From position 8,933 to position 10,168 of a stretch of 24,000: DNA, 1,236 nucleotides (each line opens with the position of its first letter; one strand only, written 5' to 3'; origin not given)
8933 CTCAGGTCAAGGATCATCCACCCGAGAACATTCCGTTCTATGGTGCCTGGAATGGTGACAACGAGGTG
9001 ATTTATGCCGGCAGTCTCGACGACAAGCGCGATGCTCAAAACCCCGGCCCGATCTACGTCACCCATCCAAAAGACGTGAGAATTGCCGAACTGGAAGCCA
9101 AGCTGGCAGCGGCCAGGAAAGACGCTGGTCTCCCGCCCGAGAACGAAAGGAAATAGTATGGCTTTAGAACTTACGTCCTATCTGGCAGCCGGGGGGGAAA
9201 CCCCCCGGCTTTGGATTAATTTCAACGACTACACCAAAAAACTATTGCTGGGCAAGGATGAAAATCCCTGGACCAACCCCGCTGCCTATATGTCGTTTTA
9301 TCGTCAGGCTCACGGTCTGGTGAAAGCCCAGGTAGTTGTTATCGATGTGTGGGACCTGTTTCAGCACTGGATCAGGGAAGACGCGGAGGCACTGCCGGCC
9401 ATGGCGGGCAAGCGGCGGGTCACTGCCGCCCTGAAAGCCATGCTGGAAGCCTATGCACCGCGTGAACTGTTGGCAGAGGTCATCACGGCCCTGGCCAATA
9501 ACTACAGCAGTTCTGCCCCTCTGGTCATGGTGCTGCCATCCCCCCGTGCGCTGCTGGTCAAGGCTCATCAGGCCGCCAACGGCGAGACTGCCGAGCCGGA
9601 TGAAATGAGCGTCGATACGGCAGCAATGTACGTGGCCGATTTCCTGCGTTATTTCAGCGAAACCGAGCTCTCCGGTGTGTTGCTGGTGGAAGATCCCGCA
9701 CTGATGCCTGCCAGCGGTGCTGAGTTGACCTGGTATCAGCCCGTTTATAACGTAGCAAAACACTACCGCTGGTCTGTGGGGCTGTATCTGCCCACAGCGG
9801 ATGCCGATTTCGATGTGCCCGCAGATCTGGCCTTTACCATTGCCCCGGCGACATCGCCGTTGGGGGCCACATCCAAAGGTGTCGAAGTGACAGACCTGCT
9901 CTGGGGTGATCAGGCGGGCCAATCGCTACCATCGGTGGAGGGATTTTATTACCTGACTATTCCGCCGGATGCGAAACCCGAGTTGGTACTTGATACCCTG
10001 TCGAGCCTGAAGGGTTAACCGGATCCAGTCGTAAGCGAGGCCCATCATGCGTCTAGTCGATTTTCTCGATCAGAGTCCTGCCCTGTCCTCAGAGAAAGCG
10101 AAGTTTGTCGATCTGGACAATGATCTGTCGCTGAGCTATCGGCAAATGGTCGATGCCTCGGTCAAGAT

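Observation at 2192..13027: Apc-type (two-HyuA, five-protein) ATP-dependent ketone carboxylase operon carrying its own CoA ligase and thiolase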

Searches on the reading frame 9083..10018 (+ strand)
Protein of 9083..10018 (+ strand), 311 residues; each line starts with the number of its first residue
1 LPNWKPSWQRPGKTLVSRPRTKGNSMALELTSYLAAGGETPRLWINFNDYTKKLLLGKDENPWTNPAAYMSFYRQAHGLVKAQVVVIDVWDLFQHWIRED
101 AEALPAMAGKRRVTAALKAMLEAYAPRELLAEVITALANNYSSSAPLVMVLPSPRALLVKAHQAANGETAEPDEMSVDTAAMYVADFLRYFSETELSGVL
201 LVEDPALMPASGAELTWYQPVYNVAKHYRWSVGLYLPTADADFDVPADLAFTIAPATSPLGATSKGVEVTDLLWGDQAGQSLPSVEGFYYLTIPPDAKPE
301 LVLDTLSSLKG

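Call 3: search_protein_families(library=pfam, proteins=[window:9083-10018:+], max_evalue=0.01)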
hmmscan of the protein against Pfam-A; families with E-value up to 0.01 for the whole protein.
window:9083-10018:+ (311 aa): 0 families

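Call 4: search_protein_families(library=ncbifam, proteins=[window:9083-10018:+], max_evalue=0.01)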
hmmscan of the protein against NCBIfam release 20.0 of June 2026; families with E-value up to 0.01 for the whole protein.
window:9083-10018:+ (311 aa): 0 families

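Call 15: find_homologous_proteins(query=window:9158-10015:+, max_evalue=0.001)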
Query window:9158-10015:+ (286 aa): 127 proteins with E <= 0.001 among 2421 candidates; the best 120 are listed.
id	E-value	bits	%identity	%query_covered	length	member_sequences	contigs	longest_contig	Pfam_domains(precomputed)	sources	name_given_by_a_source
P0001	5.6e-177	605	95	100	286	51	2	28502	-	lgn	-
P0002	5.2e-157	540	81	100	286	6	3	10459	-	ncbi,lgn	-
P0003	2.2e-152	525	79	100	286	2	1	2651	-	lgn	-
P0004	3.0e-151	521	79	100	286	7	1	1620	-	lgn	-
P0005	5.3e-146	504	76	100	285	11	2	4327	-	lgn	-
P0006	5.6e-145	500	77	100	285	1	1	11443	-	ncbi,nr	ncbi:MAG: hypothetical protein EP334_01580 [Gammaproteobacteria bacterium]|nr:MAG: hypothetical prot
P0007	3.6e-144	498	82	100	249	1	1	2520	-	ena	-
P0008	1.0e-142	493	74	100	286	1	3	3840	-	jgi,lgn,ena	-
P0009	3.3e-142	491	73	100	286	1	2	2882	-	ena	-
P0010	6.9e-130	451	68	100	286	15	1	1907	-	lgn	-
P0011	7.7e-130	451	69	100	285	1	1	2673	-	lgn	-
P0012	7.2e-126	438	67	100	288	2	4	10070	-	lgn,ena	-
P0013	8.4e-126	437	69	100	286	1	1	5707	-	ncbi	ncbi:MAG: hypothetical protein V7722_02985 [Porticoccus sp.]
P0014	9.4e-126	437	69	100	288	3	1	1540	-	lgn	-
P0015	1.3e-125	437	65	96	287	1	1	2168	-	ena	-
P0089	2.4e-55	206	40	94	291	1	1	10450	-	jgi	jgi:hypothetical protein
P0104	1.6e-48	184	37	94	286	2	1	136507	-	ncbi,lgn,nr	ncbi:MAG: hypothetical protein EKK46_03290 [Rhodocyclaceae bacterium]|nr:MAG: hypothetical protein E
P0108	4.1e-47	179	37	94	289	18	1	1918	-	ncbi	ncbi:MAG: hypothetical protein WA003_03890 [Desulfuromonadaceae bacterium]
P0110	8.9e-46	175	37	94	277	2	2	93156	-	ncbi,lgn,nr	ncbi:MAG: hypothetical protein E6R07_12815 [Nevskiaceae bacterium]|nr:MAG: hypothetical protein E6R0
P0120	9.9e-39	152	38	95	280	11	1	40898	-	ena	-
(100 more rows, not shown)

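Call 16: search_protein_families(library=ncbifam, proteins=[P0089, P0104, P0108, P0110, P0120, window:9158-10015:+], max_evalue=10)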
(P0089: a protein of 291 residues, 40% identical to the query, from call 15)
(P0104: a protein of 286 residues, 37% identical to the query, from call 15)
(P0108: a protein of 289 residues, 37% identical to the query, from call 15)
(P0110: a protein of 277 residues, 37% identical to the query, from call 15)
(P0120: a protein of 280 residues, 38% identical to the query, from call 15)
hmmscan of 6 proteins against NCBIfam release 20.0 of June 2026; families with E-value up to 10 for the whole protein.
P0089 (291 aa): 0 families

P0104 (286 aa): 3 families
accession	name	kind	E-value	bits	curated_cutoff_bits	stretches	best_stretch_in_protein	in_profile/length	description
NF010501.0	PRK13920.1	subfamily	0.023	14.4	225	1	70-129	24-71/213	putative anti-sigmaE protein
NF052375.1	antisigma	equivalog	0.034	14.1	100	1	70-134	18-85/217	anti-sigma factor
NF010114.0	PRK13587.1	equivalog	0.12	12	305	1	144-194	135-184/234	1-(5-phosphoribosyl)-5-((5-phosphoribosylamino)methylideneamino)imidazole-4-carboxamide isomerase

P0108 (289 aa): 0 families

P0110 (277 aa): 0 families

P0120 (280 aa): 0 families

window:9158-10015:+ (286 aa): 0 families

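Call 17: find_encoding_contigs(protein=P0104, flank=10000, max_places=2)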
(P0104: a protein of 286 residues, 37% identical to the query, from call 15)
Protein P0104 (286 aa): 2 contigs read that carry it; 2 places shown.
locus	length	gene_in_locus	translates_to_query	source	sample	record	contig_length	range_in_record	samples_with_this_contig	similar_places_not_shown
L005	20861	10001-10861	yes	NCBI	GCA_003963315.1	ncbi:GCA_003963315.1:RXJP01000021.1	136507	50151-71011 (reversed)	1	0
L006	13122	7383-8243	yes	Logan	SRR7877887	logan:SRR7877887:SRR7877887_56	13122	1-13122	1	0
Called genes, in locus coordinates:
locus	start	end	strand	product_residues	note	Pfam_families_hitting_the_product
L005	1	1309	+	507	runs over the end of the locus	PF00501:AMP-binding, PF13193:AMP-binding_C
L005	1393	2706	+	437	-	PF00989:PAS (faint), PF13426:PAS_9 (faint), PF08447:PAS_3, PF00015:MCPsignal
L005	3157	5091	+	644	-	PF05378:Hydant_A_N, PF01968:Hydantoinase_A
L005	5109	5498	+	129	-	PF08882:Acetone_carb_G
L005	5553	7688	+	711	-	PF05378:Hydant_A_N, PF01968:Hydantoinase_A, PF19278:Hydant_A_C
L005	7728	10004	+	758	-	PF02538:Hydantoinase_B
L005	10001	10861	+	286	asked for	-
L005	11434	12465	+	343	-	PF02012:BNR (faint), PF14870:PSII_BNR, PF15902:Sortilin-Vps10 (weak), PF14870:PSII_BNR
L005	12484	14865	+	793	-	PF03176:MMPL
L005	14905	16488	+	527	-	PF06980:DUF1302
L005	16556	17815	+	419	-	PF07044:DUF1329, PF17131:TP_0789-like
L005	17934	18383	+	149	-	-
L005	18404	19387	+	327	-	PF08240:ADH_N, PF00107:ADH_zinc_N, PF13602:ADH_zinc_N_2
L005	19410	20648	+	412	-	PF02492:cobW, PF07683:CobW_C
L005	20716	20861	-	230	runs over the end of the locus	PF10411:DsbC_N, PF13098:Thioredoxin_2, PF00085:Thioredoxin (faint)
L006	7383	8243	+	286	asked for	-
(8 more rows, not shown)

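Call 34: find_related_loci(query=A1, collection=genome_contigs, flank=10000)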
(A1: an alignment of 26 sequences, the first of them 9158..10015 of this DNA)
Query A1 (286 aa) in genome_contigs; peptide patterns used: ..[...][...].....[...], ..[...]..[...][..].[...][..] (x = any residue, [..] = any of these).
144 stretches matched a pattern; 141 encode a relative of the query (tblastn E <= 1e-3); the best 80 are kept; 80 distinct loci.
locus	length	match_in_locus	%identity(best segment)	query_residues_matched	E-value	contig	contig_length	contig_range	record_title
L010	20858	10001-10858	97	1-286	0e+0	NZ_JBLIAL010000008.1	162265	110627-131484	MAG: Porticoccus sp. isolate 3300045789_3 Ga0491190_0000126, whole genome shotgun sequence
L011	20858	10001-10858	95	1-286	0e+0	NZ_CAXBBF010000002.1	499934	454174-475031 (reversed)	MAG: uncultured Porticoccus sp. isolate ERR2762153_binner13_Refined_15 ERZ3422244.17, whole genome shotgun sequence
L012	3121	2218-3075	93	1-286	0e+0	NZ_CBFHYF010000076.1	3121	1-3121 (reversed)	MAG: Porticoccus sp. isolate Co_bin_339_indstr Co_bin_339_indstr_c78, whole genome shotgun sequence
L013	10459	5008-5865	81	1-286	2e-162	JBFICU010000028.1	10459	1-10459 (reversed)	MAG: Porticoccus sp. isolate Mix_sand11.2021.09.D.22 k141_127804_length_10459_cov_19.7020, whole genome shotgun sequence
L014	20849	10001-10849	78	1-283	7e-155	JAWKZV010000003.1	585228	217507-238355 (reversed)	MAG: Porticoccaceae bacterium isolate AC1.2 AC1.2.fa-3, whole genome shotgun sequence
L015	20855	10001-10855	76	1-286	1e-151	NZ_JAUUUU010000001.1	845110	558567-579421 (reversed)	Porticoccus litoralis strain DSM 25064 Scaffold1, whole genome shotgun sequence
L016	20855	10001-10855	76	1-286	8e-152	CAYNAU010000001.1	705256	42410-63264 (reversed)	MAG TPA_asm: uncultured Porticoccus sp. isolate SRP321284_co1_104 genome assembly, contig: NODE_1_length_705256_cov_495.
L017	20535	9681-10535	68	1-285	7e-131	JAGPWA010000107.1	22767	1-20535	MAG: Porticoccus sp. isolate Lab_640_Diesel_bin.7 k141_146197, whole genome shotgun sequence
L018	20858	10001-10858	68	1-285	8e-131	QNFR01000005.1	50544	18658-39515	MAG: Gammaproteobacteria bacterium isolate B37_G6 B37_Guay6_scaffold_00081, whole genome shotgun sequence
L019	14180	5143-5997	69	1-285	5e-131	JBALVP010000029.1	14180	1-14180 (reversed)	MAG: Porticoccus sp. isolate 5NakV-11 NODE_29_length_14180_cov_6.480607, whole genome shotgun sequence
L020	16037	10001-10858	68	1-286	2e-130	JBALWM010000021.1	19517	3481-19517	MAG: Porticoccus sp. isolate 7NakV-01 NODE_482_length_19517_cov_1366.806443, whole genome shotgun sequence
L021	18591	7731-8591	67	1-286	2e-130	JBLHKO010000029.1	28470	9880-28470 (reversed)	MAG: Gammaproteobacteria bacterium isolate 3300054698_163 Ga0535670_0002136, whole genome shotgun sequence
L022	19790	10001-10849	67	1-285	1e-129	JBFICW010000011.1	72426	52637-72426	MAG: Porticoccus sp. isolate Mix_sand11.2021.09.D.25 k141_3482105_length_72426_cov_13.2403, whole genome shotgun sequenc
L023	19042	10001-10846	67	1-285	4e-129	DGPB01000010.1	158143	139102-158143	MAG TPA_asm: Cellvibrionales bacterium UBA4451 UBA4451_contig_1027, whole genome shotgun sequence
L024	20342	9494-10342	66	1-285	8e-129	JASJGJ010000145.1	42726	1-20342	MAG: Porticoccus sp. isolate ChS5.bin.64 ChesSed_k141_1400501, whole genome shotgun sequence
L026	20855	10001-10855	69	1-285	1e-127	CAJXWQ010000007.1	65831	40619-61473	MAG TPA_asm: uncultured Cellvibrionales bacterium isolate SRR3580189_bin.18_MetaBAT_v2.12.1_MAG genome assembly, contig:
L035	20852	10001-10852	63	1-285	8e-123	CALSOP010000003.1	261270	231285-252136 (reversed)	MAG: uncultured Gammaproteobacteria bacterium isolate B_MB66 genome assembly, contig: contig_26130_B_MB66, whole genome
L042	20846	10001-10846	61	1-285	1e-118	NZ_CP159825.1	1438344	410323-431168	Porticoccus sp. Uisw_050_02 chromosome, complete genome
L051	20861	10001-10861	38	1-285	2e-58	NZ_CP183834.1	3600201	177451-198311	Ampullimonas aquatilis strain LMG 28208 chromosome, complete genome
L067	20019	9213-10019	35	17-285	1e-52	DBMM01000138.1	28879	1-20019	MAG TPA_asm: Geobacter sp. UBA698 UBA698_contig_2653, whole genome shotgun sequence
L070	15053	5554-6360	38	17-285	2e-52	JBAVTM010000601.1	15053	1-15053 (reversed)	MAG: Desulfuromonadaceae bacterium isolate MFD03638_ilm_asm_bin4 k127_97983, whole genome shotgun sequence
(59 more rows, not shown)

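Call 39: search_protein_representatives(alignment_id=A1)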
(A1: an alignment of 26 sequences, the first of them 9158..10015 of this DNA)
Query: 26 sequences, 285 profile positions. Proteins with E-value up to 0.001 (for the whole library): 526; up to 1e-10: 433; up to 1e-30: 214. The best 150 are listed.
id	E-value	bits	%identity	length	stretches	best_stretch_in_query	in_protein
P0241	3.7e-112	390.7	-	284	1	1-284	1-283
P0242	2.5e-108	378.2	-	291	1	1-284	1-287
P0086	1.2e-95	336.5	-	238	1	1-201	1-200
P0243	9.5e-93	327.0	-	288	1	12-284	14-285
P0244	1.5e-88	313.2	-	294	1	1-284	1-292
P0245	9.6e-88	310.6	-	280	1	7-284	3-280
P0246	7.5e-81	288.0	-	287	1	1-284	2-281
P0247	3.4e-80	285.8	-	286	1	2-284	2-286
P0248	2.2e-79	283.1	-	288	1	12-282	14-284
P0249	7.5e-76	271.6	-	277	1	10-284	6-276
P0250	3.2e-75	269.5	-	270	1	14-284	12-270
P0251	3.6e-72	259.5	-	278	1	10-282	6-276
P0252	9.9e-72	258.0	-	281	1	12-284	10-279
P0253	1.2e-71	257.8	-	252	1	1-195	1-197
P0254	1.4e-71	257.5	-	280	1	7-284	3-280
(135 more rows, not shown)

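Call 44: predict_structure(alignment_id=A1)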
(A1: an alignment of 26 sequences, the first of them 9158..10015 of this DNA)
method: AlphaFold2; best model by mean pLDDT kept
length: 286 residues; sequences in the alignment: 26
mean_pLDDT: 92.2   pTM: 0.91
mean pLDDT of the five models: 92.2, 91.5, 91.4, 91.2, 90.8
residues with pLDDT >= 90: 223; 70-90: 58; 50-70: 5; < 50: 0
segments of 3 or more residues with pLDDT < 50: none
pLDDT, mean of each block of 10 residues (from residue 1): 88 83 94 87 95 92 96 94 88 97 97 90 97 96 93 98 96 96 92 97 96 79 93 84 93 86 93 94 87
secondary structure, 60 per line:
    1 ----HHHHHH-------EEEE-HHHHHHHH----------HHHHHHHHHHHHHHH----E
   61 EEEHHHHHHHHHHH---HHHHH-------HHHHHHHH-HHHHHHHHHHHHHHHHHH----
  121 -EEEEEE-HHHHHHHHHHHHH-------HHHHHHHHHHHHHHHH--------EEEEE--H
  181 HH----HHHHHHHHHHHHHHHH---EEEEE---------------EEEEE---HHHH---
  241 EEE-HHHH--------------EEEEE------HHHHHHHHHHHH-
elements in order: H5-10 E18-21 H23-30 H41-55 E60-63 H64-74 H78-82 H90-97 H99-116 E122-127 H129-141 H149-164 E173-177 H187-202 E206-210 E226-230 H234-237 E241-243 H245-248 E263-267 H274-285

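Call 48: fold_search(model_id=the predicted structure, library=pdb)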
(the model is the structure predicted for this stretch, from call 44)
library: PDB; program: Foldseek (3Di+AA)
matches with E <= 10: 1436; with E <= 0.001: 14
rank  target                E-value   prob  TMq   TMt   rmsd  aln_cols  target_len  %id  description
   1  9fou_B                3.5e-09  1.00  0.67  0.64   5.2       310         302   17  Acetophenone carboxylase subunit epsilon ApcE (released 2025-12-24)
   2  9fou_A                3.4e-08  1.00  0.60  0.59   6.5       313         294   15  Acetophenone carboxylase subunit epsilon ApcE (released 2025-12-24)
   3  9fou_D                7.2e-08  1.00  0.63  0.64   5.4       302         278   15  Acetophenone carboxylase subunit epsilon ApcE (released 2025-12-24)
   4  4ay8_A                4.1e-05  1.00  0.56  0.49   8.5       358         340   13  SeMet-derivative of a methyltransferase from M. mazei (released 2012-10-31)
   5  4ay7_A                1.0e-04  1.00  0.58  0.51   6.7       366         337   11  methyltransferase from Methanosarcina mazei (released 2012-10-31)
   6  1j93                  1.0e-04  1.00  0.58  0.50   7.2       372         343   12  Crystal Structure and Substrate Binding Modeling of the Uroporphyrinogen-III Decarboxylase from Nicotiana tabacum: Impli (released 2001-10-17)
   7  6w2o                  1.5e-04  1.00  0.60  0.50   7.0       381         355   11  Crystal structure of uroporphyrinogen III decarboxylate (hemE) from Stenotrophomonas maltophilia (released 2020-04-22)
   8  4zr8_B                2.6e-04  1.00  0.57  0.48   6.9       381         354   13  Structure of uroporphyrinogen decarboxylase from Acinetobacter baumannii (released 2015-06-03)
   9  1jpi                  4.6e-04  1.00  0.51  0.43   8.2       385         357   12  Phe232Leu mutant of human UROD, human uroporphyrinogen III decarboxylase (released 2001-12-19)
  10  4zr8_A                5.8e-04  1.00  0.53  0.45   7.5       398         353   12  Structure of uroporphyrinogen decarboxylase from Acinetobacter baumannii (released 2015-06-03)
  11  4wsh_B                6.1e-04  1.00  0.58  0.49   6.8       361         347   10  Crystal structure of Probable Uroporphyrinogen decarboxylase (UPD) (URO-D) from Pseudomonas aeruginosa (released 2014-11-19)
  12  1jpk                  6.1e-04  1.00  0.55  0.46   7.7       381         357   10  Gly156Asp mutant of Human UroD, human uroporphyrinogen III decarboxylase (released 2001-12-19)
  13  9hy7_E                6.1e-04  0.99  0.40  0.30  10.0       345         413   12  AlfB fucosidase in complex with Fucose (released 2025-06-04)
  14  3gw0                  6.5e-04  1.00  0.58  0.48   7.5       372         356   12  UROD mutant G318R (released 2009-07-07)
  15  9hy7_A                1.0e-03  0.99  0.39  0.30  10.2       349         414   12  AlfB fucosidase in complex with Fucose (released 2025-06-04)
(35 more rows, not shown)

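Call 66: search_protein_families(library=pfam, proteins=[L026:14924-15916:+, L035:18763-19464:+, L067:12108-12767:+, L051:10897-12186:+, L021:13308-13769:-, L070:11733-12632:+], max_evalue=0.001)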
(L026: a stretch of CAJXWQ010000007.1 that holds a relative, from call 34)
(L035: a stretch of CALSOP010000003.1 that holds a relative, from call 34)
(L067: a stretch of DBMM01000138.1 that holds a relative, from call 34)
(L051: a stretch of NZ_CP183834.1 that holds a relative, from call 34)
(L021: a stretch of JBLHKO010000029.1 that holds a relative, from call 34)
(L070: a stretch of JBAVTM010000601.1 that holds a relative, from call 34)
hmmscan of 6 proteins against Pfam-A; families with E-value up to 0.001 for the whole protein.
L026:14924-15916:+ (330 aa): 3 families
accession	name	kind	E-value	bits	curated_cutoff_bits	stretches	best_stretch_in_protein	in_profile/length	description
PF00107.32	ADH_zinc_N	-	5.4e-19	68.9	31.8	1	160-276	2-117/129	Zinc-binding dehydrogenase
PF08240.17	ADH_N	-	4.7e-13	49.7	23.5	1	30-118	2-103/104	Alcohol dehydrogenase GroES-like domain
PF13602.12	ADH_zinc_N_2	-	7.3e-10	40.3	27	1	192-327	2-134/134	Zinc-binding dehydrogenase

L035:18763-19464:+ (233 aa): 1 family
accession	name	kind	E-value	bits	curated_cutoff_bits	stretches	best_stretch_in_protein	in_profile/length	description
PF01144.29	CoA_trans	-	1.7e-76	256.9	23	1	6-212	2-212/217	Coenzyme A transferase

L067:12108-12767:+ (219 aa): 1 family
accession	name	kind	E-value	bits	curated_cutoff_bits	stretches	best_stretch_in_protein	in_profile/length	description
PF01144.29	CoA_trans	-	6.8e-49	166.6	23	1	6-200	2-215/217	Coenzyme A transferase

L051:10897-12186:+ (429 aa): 3 families
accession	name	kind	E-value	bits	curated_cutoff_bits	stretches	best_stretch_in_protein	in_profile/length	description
PF02492.25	cobW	-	6.6e-46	156.6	20.7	1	23-202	1-177/180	CobW/HypB/UreG, nucleotide-binding domain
PF07683.19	CobW_C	-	2.8e-17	62.8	22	1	278-374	1-92/94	Cobalamin synthesis protein cobW C-terminal domain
PF00009.33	GTP_EFTU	-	0.0003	20.9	26.5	0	137-188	88-141/188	Elongation factor Tu GTP binding domain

L021:13308-13769:- (153 aa): 1 family
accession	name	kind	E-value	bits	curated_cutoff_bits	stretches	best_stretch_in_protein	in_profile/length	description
PF11578.13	DUF3237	-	1.7e-29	102.9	24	1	6-151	3-148/149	Protein of unknown function (DUF3237)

L070:11733-12632:+ (299 aa): 1 family
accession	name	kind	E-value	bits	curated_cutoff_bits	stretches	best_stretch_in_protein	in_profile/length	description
PF13557.12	Phenol_MetA_deg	-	1.5e-18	68.2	22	1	76-294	9-241/242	Putative MetA-pathway of phenol degradation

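Call 74: search_protein_families(library=ncbifam, proteins=[L021:14394-16529:+, L021:16582-18591:+, L021:12626-13270:+], max_evalue=0.00001)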
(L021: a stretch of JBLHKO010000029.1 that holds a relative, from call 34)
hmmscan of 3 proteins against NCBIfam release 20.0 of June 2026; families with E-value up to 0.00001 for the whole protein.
L021:14394-16529:+ (712 aa): 3 families
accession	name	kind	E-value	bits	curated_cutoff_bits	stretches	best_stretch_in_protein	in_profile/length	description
NF050156.1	CapLactmsAlpCapA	equivalog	1.1e-108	364.4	1000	1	10-709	3-685/689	caprolactamase subunit alpha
NF042975.2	AcphenoCarb_ApcC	equivalog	4.3e-108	362.4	1500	1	7-707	8-707/733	acetophenone carboxylase subunit gamma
NF042960.1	AcphenoCarb_ApcA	equivalog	2.5e-50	171.4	1250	1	162-702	130-648/658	acetophenone carboxylase subunit alpha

L021:16582-18591:+ (670 aa): 2 families
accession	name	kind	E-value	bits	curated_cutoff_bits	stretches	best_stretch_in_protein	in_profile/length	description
NF042976.1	AcphenoCarb_ApcD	equivalog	1e-41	143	1500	1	87-659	69-623/685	acetophenone carboxylase subunit delta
NF050157.1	CapLactmsBetCapB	equivalog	5.4e-20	71.2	1000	1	47-287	2-238/577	caprolactamase subunit beta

L021:12626-13270:+ (215 aa): 5 families
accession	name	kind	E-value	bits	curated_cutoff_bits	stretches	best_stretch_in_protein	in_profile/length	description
NF007682.0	PRK10357.1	equivalog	1.2e-13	51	181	1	5-95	2-94/202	glutathione S-transferase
NF050814.1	FtsZBindFzlA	equivalog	2.4e-13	50.4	300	1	4-161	5-174/228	FtsZ-binding protein FzlA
NF011693.0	PRK15113.1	equivalog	1.7e-11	44.2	150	1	12-157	16-169/214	glutathione transferase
TIGR01262.1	maiA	equivalog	7.7e-11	42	171.05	1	19-97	15-99/211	maleylacetoacetate isomerase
NF007016.1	PRK09481.1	equivalog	1.5e-08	34.4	314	1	12-157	19-159/209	stringent starvation protein SspA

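Call 75: search_solved_structures(query=L021:16582-18591:+, max_evalue=1e-20)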
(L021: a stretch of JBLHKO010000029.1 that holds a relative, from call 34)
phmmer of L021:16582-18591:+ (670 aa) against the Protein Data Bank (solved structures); distinct sequences matched with E-value up to 1e-20: 3.
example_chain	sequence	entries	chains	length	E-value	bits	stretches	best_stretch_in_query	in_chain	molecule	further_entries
5svb_A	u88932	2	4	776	0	1043.2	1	11-669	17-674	Acetone carboxylase alpha subunit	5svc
5m45_A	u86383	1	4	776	0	1042.4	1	11-668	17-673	Acetone carboxylase alpha subunit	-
5l9w_A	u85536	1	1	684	2.3e-34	121.6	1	84-654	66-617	Acetophenone carboxylase delta subunit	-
